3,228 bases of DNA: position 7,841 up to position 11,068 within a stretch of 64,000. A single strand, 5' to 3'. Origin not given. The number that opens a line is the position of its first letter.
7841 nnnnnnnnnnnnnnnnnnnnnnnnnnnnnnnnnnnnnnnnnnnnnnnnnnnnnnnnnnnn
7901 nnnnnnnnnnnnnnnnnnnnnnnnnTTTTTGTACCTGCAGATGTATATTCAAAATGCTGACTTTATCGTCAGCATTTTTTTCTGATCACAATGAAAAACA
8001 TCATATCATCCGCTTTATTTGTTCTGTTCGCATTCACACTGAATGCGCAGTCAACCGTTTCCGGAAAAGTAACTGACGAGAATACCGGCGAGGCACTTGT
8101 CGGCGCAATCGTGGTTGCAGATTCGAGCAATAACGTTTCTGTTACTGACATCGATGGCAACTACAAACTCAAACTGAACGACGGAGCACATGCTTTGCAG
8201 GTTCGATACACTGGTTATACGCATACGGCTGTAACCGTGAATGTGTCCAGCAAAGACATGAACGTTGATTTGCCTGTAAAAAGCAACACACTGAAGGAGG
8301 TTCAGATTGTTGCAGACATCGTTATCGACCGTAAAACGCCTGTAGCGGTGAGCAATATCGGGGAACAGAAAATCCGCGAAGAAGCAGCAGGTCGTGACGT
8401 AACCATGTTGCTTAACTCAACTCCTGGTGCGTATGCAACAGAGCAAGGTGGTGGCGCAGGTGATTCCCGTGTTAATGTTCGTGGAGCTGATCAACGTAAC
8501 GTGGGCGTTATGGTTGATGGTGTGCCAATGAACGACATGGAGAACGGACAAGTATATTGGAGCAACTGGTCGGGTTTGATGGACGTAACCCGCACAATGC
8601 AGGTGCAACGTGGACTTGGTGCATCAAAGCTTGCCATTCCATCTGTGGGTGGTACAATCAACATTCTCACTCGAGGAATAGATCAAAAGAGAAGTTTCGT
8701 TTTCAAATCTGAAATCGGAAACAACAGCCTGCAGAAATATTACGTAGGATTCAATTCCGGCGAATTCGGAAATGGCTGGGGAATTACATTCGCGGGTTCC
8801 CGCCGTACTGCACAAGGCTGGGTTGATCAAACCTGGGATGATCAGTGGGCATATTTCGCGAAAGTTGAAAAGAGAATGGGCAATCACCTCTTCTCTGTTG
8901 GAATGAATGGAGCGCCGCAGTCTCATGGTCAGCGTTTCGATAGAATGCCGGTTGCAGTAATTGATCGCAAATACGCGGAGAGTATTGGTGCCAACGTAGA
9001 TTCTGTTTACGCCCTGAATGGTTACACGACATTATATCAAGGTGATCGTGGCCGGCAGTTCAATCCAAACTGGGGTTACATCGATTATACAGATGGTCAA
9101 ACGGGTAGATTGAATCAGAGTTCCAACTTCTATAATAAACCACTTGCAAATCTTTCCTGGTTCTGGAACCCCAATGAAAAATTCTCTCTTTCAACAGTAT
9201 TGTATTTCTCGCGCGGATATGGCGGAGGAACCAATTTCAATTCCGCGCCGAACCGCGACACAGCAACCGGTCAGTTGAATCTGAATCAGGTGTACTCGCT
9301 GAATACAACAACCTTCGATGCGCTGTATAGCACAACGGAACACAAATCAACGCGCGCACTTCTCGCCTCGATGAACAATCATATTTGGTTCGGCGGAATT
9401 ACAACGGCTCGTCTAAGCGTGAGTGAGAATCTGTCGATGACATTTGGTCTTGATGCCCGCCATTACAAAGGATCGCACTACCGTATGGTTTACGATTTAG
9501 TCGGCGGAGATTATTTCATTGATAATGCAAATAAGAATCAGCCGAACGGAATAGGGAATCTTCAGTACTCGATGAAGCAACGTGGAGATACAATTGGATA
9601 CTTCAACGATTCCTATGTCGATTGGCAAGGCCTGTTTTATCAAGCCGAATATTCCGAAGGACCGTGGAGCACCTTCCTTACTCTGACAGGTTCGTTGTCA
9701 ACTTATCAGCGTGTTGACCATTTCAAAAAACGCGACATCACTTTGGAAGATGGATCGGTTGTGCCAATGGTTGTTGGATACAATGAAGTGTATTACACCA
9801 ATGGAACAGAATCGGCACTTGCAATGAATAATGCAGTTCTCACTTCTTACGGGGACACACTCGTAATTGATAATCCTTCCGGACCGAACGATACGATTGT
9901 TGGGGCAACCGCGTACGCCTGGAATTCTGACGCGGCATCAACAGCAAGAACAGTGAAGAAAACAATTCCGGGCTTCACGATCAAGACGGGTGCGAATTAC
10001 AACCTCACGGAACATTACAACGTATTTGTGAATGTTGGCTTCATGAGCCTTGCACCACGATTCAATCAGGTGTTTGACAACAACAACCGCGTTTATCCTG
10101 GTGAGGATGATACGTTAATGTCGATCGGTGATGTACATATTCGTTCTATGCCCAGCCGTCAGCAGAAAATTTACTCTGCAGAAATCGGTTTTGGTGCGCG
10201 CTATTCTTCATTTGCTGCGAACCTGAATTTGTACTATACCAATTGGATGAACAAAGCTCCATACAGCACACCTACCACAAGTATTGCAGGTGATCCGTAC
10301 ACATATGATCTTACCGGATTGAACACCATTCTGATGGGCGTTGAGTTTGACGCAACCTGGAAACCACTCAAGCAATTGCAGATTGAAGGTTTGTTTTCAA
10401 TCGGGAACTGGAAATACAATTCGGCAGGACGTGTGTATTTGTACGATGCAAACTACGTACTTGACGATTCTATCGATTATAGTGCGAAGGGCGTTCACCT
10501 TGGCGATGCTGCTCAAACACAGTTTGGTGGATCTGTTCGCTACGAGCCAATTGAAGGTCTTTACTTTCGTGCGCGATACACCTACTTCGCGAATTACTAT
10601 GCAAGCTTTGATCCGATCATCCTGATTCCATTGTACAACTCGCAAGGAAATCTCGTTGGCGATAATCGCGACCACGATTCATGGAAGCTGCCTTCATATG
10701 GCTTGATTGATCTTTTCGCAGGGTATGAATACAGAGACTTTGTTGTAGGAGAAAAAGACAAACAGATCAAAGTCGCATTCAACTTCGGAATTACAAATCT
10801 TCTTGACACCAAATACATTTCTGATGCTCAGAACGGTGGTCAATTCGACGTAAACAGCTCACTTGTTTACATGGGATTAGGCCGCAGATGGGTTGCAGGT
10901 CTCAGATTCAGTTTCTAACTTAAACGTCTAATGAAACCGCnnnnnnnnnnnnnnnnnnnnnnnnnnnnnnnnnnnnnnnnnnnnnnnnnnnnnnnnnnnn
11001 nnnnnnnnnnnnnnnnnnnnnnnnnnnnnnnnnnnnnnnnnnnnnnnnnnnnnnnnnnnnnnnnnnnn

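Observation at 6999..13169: Putative extracellular-DNA degradation and uptake locus: LTD protein – TonB-dependent receptor – T9SS endonuclease I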

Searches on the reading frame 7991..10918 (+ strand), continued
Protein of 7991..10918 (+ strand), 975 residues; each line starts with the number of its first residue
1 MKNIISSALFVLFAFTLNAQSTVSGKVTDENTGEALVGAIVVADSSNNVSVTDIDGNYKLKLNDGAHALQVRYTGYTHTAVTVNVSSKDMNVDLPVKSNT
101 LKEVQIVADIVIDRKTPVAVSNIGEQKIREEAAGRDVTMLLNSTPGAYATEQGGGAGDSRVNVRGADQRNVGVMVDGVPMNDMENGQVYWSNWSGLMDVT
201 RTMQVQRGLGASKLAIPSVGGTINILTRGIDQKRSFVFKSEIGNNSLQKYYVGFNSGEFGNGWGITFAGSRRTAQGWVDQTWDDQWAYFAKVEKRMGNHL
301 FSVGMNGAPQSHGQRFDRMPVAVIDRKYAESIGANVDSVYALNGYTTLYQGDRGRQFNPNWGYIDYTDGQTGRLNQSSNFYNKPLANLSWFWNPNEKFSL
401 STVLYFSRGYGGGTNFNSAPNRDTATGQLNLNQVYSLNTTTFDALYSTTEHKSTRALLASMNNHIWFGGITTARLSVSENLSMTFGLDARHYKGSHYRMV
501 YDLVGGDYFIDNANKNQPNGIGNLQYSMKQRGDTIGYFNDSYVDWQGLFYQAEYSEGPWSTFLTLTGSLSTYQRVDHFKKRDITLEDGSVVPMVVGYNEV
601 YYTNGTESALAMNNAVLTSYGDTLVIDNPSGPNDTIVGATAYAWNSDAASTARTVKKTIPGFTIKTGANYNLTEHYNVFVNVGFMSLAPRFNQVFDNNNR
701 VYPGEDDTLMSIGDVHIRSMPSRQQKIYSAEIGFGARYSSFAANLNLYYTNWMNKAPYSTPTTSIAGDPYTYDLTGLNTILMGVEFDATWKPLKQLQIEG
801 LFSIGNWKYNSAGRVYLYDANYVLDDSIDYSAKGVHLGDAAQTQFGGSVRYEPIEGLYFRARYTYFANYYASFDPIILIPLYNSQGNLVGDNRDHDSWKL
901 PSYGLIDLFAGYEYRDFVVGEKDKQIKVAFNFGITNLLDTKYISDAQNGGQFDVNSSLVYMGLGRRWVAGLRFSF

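Call 47: search_protein_families(library=pfam, proteins=[L004:4348-5340:-, L053:3524-5731:-, L069:2092-3390:-, L036:7909-8616:+, L055:12598-13530:+, L003:12289-13524:+, L044:3339-4442:-, L055:638-1915:+], max_evalue=0.0001)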
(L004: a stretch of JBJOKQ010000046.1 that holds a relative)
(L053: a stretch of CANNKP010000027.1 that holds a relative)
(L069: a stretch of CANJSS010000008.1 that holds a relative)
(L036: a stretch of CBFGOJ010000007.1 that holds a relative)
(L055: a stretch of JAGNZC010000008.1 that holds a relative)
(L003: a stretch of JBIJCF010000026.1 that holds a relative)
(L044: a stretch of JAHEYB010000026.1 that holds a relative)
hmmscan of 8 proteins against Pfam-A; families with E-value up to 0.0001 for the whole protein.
L004:4348-5340:- (331 aa): 1 family
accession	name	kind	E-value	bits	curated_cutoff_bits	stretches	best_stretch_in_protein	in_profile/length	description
PF01916.23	DS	-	2.1e-38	132.7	27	1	24-326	11-286/288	Deoxyhypusine synthase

L053:3524-5731:- (736 aa): 6 families
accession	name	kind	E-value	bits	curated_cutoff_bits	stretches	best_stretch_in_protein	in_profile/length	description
PF00930.27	DPPIV_N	-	2e-99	333.2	22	1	112-453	2-354/354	Dipeptidyl peptidase IV (DPP IV) N-terminal region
PF00326.27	Peptidase_S9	-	4.7e-58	196.6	22.6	1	542-736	8-210/213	Prolyl oligopeptidase family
PF02129.25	Peptidase_S15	-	6.4e-11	42.9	23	1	537-649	46-145/262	X-Pro dipeptidyl-peptidase (S15 family)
PF20434.5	BD-FAE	-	2.1e-07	31.1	26.8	0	649-696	168-215/215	BD-FAE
PF01738.24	DLH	-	3.5e-05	23.9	21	0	529-714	19-187/217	Dienelactone hydrolase family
PF12146.15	Hydrolase_4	-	3.7e-05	23.6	27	0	543-637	26-115/239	Serine aminopeptidase, S33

L069:2092-3390:- (433 aa): 1 family
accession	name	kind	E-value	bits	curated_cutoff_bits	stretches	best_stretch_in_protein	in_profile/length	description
PF00285.26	Citrate_synt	-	8.5e-144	479.4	27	1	50-416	1-357/357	Citrate synthase, C-terminal domain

L036:7909-8616:+ (236 aa): 2 families
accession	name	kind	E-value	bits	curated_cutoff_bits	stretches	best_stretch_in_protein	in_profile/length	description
PF02872.23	5_nucleotid_C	-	1.7e-15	57.9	23.6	1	61-139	2-78/158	5'-nucleotidase, C-terminal domain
PF21953.1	NadN_nucleosid_C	-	1.2e-07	32.4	27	1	74-154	12-93/199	NAD nucleotidase, C-terminal domain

L055:12598-13530:+ (311 aa): 1 family
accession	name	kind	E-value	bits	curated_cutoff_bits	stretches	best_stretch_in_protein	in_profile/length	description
PF00149.33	Metallophos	-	3.3e-18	67.2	21.5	1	45-260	2-190/191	Calcineurin-like phosphoesterase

L003:12289-13524:+ (412 aa): 2 families
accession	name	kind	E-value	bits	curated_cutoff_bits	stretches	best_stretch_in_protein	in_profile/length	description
PF01551.29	Peptidase_M23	-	3.4e-32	111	28.7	1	150-244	2-96/96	Peptidase family M23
PF01476.26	LysM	-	7.9e-16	58.2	20.9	1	369-412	1-43/43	LysM domain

L044:3339-4442:- (368 aa): 2 families
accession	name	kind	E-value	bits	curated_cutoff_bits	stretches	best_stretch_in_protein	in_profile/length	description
PF00793.26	DAHP_synth_1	-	2.6e-33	115.5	25.5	1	23-257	19-257/270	DAHP synthetase I family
PF01817.26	CM_2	-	4.7e-20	72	27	1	280-358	1-79/80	Chorismate mutase type II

L055:638-1915:+ (426 aa): 3 families
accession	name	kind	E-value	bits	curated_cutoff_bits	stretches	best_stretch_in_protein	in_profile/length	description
PF01170.24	UPF0020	-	7.5e-42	143.7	22.3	1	194-398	1-195/197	RMKL-like, methyltransferase domain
PF02926.22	THUMP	-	5.1e-14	52.9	20.6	1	100-184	3-83/84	THUMP domain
PF22020.1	RlmL_1st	-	4.8e-12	46.1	27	1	36-86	2-51/55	RlmL ferredoxin-like domain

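Call 55: list_cluster_members(proteins=[P0121, window:7991-10915:+, window:6999-7922:+])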
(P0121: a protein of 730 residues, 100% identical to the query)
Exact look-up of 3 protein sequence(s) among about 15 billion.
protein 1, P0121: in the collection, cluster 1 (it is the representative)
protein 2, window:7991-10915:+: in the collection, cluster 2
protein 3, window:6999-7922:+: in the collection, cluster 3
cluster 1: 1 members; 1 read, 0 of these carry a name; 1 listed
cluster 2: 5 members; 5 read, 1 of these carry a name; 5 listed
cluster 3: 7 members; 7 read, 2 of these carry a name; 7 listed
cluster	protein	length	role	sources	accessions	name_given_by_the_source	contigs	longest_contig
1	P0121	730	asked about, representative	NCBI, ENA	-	-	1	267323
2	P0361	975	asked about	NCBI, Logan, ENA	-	-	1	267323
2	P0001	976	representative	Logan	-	-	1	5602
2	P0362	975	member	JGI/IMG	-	iron complex outermembrane recepter protein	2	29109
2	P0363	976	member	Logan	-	-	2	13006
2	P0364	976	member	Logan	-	-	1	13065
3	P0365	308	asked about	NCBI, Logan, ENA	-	-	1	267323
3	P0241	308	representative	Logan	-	-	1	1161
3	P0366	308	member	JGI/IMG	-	hypothetical protein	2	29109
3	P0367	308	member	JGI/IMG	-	hypothetical protein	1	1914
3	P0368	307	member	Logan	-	-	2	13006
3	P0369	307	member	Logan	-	-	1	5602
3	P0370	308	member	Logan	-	-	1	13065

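Call 74: search_protein_families(library=pfam, proteins=[L014:3500-5641:+, L019:1489-5718:+, L021:3565-5643:+, L029:1056-5702:+, L030:2238-5639:+, L004:3015-4253:-], max_evalue=0.001)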
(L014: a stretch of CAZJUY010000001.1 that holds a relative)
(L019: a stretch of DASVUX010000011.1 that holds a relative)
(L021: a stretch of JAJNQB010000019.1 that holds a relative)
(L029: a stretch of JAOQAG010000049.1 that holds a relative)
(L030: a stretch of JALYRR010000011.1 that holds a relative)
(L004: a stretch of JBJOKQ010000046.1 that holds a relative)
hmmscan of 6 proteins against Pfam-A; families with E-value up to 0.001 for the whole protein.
L014:3500-5641:+ (714 aa): 3 families
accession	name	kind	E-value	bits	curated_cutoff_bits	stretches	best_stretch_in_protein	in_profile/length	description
PF00932.25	LTD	-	4e-17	63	34.3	1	345-465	6-108/109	Lamin Tail Domain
PF18962.6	Por_Secre_tail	-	5.5e-15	55.9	27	1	639-711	1-74/75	Secretion system C-terminal sorting domain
PF16656.11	Pur_ac_phosph_N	-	1.6e-05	25.8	30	1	238-322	2-77/93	Purple acid Phosphatase, N-terminal domain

L019:1489-5718:+ (1410 aa): 1 family
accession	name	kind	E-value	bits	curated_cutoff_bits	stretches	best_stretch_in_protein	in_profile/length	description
PF18962.6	Por_Secre_tail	-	2.2e-09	37.9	27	1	1335-1407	1-74/75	Secretion system C-terminal sorting domain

L021:3565-5643:+ (693 aa): 3 families
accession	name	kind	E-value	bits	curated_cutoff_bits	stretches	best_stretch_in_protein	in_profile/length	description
PF00932.25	LTD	-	1.3e-19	71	34.3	1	320-443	3-108/109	Lamin Tail Domain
PF18962.6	Por_Secre_tail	-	8.5e-12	45.6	27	1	617-690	1-74/75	Secretion system C-terminal sorting domain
PF16656.11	Pur_ac_phosph_N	-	4.9e-06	27.5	30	1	225-301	12-78/93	Purple acid Phosphatase, N-terminal domain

L029:1056-5702:+ (1549 aa): 1 family
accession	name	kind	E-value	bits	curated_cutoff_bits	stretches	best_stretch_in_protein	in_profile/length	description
PF18962.6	Por_Secre_tail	-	1.3e-10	41.9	27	1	1475-1543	1-71/75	Secretion system C-terminal sorting domain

L030:2238-5639:+ (1134 aa): 1 family
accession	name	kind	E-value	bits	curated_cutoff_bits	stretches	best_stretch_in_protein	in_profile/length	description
PF18962.6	Por_Secre_tail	-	5.9e-09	36.5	27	1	1060-1125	1-67/75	Secretion system C-terminal sorting domain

L004:3015-4253:- (413 aa): 1 family
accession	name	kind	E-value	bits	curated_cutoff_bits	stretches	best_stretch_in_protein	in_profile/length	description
PF18962.6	Por_Secre_tail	-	3.9e-11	43.5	27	1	342-405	1-70/75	Secretion system C-terminal sorting domain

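Call 75: search_protein_families(library=ncbifam, proteins=[L014:3500-5641:+, L019:1489-5718:+, L029:1056-5702:+, L030:2238-5639:+, L004:3015-4253:-], max_evalue=0.01)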
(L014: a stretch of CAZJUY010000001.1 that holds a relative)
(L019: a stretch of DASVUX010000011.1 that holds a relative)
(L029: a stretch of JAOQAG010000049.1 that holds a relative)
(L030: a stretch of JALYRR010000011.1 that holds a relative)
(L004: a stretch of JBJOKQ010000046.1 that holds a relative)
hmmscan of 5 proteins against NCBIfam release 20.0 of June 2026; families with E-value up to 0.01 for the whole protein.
L014:3500-5641:+ (714 aa): 3 families
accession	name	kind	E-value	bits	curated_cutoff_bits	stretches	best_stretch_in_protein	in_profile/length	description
NF038113.1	T9SSA_dep_M36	equivalog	5.4e-14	51.3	885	1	610-712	765-867/869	T9SS-dependent M36 family metallopeptidase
TIGR04183.1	Por_Secre_tail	domain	3.9e-11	42.8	23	1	639-713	1-71/72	T9SS type A sorting domain-containing protein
NF033708.1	T9SS_Cterm_ChiA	domain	7.7e-05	22.5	40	1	662-706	4-47/55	T9SS sorting signal type C domain-containing protein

L019:1489-5718:+ (1410 aa): 1 family
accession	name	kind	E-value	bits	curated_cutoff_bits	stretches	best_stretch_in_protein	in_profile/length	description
TIGR04183.1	Por_Secre_tail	domain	2.2e-08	33.9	23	1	1335-1410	1-72/72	T9SS type A sorting domain-containing protein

L029:1056-5702:+ (1549 aa): 1 family
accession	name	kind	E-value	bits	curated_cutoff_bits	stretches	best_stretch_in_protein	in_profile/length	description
TIGR04183.1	Por_Secre_tail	domain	7.6e-12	45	23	1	1475-1549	1-72/72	T9SS type A sorting domain-containing protein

L030:2238-5639:+ (1134 aa): 1 family
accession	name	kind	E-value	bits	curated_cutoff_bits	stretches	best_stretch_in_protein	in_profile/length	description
TIGR04183.1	Por_Secre_tail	domain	3.2e-09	36.6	23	1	1060-1134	1-72/72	T9SS type A sorting domain-containing protein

L004:3015-4253:- (413 aa): 2 families
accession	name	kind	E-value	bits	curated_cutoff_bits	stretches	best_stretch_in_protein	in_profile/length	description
TIGR04183.1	Por_Secre_tail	domain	9.4e-08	31.9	23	1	342-404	1-65/72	T9SS type A sorting domain-containing protein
NF038113.1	T9SSA_dep_M36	equivalog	1e-06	27.2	885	1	306-404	763-862/869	T9SS-dependent M36 family metallopeptidase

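Call 76: search_solved_structures(query=L019:1489-5718:+, max_evalue=0.1)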
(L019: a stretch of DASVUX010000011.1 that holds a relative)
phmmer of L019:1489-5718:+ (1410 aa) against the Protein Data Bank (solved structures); distinct sequences matched with E-value up to 0.1: 0.

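Call 97: search_solved_structures(query=A4, max_evalue=0.01)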
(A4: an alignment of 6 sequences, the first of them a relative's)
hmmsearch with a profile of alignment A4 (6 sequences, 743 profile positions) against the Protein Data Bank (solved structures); distinct sequences matched with E-value up to 0.01: 13.
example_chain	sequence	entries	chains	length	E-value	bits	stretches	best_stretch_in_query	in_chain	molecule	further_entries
4h4a_A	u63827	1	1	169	1.4e-17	66.1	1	337-471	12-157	Mitochondrial cardiolipin hydrolase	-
4gen_A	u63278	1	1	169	1.5e-17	66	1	337-471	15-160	Mitochondrial cardiolipin hydrolase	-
4gel_A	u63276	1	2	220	2.5e-17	65.2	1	337-471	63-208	Mitochondrial cardiolipin hydrolase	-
4gem_A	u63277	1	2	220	3.5e-16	61.4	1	337-471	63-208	Mitochondrial cardiolipin hydrolase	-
4ggj_A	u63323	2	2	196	6.3e-14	54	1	509-647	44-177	Mitochondrial cardiolipin hydrolase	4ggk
1byr_A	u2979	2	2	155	8.6e-14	53.6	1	504-646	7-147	PROTEIN (ENDONUCLEASE)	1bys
9lkx_K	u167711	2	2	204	1.6e-13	52.6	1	514-648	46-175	Mitochondrial cardiolipin hydrolase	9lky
6ehi_A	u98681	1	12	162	8.4e-10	40.4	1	336-455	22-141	Nuclease NucT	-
8glk_D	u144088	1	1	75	7.9e-09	37.2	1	664-742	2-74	Endonuclease I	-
5jvk_A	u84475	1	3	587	1.9e-05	26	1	661-742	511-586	Uncharacterized protein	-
7e0m_A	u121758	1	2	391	2.1e-05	25.8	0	362-472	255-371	Phospholipase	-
8glj_D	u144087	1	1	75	0.00071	20.8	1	662-743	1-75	Por secretion system C-terminal sorting domain-containing protein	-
9whd_A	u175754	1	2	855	0.0012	20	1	652-742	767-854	GH167 glycoside hydrolase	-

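Call 99: search_solved_structures(query=A1, max_evalue=0.001)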
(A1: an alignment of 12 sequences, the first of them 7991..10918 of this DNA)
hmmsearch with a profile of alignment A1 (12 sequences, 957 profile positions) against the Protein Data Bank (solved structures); distinct sequences matched with E-value up to 0.001: 9.
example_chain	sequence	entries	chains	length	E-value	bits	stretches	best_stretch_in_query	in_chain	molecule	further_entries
9gbc_A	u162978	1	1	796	1.1e-17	66.5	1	4-263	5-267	TonB-linked outer membrane receptor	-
8aa4_A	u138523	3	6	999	2.5e-17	65.2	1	4-180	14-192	SusC homolog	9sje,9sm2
9hfj_A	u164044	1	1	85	6.7e-12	47.3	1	20-88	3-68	SusC homolog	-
6ytc_A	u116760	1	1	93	2e-08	35.8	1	22-106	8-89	TonB-dependent receptor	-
1kmo_A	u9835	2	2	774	3.2e-08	35.1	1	135-281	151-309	Iron(III) dicitrate transport protein fecA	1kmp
1pnz_A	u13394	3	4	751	1.2e-07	33.2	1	135-281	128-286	Iron(III) dicitrate transport protein fecA precursor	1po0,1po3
9nn6_A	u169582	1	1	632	1.3e-05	26.5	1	115-255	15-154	Colicin I receptor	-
2hdf_A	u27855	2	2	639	1.4e-05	26.3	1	114-255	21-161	Colicin I receptor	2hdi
1h8l_A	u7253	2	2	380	9.5e-05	23.6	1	19-97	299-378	CARBOXYPEPTIDASE GP180 RESIDUES 503-882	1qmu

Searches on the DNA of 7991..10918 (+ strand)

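Call 103: search_rna_families(source=L021, start=3380, end=3620, threshold=evalue, max_evalue=10)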
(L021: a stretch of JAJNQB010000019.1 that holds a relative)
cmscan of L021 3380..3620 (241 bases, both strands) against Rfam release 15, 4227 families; matches with E-value up to 10: 3.
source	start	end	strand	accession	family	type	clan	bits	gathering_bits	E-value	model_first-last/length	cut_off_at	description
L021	3478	3542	+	RF02406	snoR120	Gene; snRNA; snoRNA; CD-box;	-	17.6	55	2.6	1-74/74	no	Small nucleolar RNA snoR120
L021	3543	3562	+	RF01354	CRISPR-DR45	Gene; CRISPR;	-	15.6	37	5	1-24/24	no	CRISPR RNA direct repeat element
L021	3449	3496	+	RF02792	sRNA162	Gene; antisense;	-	13.9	78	3.5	118-163/190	no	Archaeal Small RNA 162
